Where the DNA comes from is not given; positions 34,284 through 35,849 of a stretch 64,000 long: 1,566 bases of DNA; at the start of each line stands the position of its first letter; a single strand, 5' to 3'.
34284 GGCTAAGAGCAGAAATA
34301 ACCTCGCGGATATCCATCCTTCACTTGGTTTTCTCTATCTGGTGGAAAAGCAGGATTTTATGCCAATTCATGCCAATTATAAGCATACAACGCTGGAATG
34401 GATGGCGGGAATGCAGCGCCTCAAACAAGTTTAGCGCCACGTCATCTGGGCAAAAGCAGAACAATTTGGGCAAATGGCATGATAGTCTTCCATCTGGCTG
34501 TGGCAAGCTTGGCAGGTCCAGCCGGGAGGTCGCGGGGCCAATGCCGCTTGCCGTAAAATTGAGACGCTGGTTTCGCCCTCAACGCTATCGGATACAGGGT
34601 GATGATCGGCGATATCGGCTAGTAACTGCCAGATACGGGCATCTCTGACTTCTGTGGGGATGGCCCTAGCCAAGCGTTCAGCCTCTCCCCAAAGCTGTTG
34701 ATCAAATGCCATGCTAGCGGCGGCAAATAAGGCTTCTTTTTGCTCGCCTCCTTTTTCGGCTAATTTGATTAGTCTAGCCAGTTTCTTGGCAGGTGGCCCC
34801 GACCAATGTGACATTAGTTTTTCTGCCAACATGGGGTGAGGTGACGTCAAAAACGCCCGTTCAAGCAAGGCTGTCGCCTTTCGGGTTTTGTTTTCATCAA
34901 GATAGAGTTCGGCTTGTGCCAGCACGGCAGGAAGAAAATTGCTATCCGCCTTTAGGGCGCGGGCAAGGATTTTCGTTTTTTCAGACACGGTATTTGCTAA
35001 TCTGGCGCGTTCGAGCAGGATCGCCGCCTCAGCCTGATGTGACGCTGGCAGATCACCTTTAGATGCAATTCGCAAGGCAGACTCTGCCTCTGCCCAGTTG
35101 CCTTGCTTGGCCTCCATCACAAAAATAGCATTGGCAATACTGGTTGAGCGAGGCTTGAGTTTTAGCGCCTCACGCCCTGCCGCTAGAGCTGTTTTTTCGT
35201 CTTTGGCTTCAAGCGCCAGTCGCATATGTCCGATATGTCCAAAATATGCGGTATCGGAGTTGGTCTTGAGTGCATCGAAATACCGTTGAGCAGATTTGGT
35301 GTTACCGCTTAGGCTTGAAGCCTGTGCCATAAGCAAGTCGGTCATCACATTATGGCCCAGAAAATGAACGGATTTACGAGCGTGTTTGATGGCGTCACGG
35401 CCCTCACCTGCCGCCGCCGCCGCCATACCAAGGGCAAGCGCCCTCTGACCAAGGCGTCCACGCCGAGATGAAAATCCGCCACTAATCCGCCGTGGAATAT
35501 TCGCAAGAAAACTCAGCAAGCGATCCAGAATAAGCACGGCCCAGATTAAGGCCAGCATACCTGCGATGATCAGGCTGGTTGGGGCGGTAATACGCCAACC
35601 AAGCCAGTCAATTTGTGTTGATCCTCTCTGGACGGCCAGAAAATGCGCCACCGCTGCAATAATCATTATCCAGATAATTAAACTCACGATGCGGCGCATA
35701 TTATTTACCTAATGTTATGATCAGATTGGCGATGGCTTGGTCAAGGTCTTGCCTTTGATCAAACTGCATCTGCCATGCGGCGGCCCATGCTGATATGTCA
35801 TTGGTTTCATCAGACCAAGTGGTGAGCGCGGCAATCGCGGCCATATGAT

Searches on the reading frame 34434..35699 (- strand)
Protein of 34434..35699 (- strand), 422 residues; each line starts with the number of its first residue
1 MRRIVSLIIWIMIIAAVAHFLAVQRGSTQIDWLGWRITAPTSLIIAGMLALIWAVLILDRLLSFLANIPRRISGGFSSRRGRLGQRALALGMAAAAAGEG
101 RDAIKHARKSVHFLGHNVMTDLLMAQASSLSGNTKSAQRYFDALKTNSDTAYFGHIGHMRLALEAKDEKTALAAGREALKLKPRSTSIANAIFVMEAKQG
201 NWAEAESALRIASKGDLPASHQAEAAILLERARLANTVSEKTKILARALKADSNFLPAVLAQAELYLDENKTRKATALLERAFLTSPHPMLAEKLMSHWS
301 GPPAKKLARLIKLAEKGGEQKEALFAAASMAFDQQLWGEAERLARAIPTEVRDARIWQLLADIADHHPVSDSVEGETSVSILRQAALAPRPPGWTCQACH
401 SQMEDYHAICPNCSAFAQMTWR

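Call 62: find_encoding_contigs(protein=window:34434-35699:-, flank=10000, max_places=4)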
Protein window:34434-35699:- (422 aa): 1 contig read that carries it; 1 place shown.
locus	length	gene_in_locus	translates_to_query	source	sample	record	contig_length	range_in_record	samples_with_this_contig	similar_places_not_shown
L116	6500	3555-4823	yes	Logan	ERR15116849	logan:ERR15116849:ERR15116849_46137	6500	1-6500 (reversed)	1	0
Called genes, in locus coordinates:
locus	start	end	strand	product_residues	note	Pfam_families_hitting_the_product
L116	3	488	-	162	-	?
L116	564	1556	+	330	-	PF01379:Porphobil_deam, PF03900:Porphobil_deamC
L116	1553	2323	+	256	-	PF02602:HEM4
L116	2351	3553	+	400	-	-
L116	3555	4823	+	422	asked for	PF07219:HemY_N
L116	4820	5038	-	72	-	-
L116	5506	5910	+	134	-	PF13273:DUF4064 (weak)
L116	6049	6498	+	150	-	?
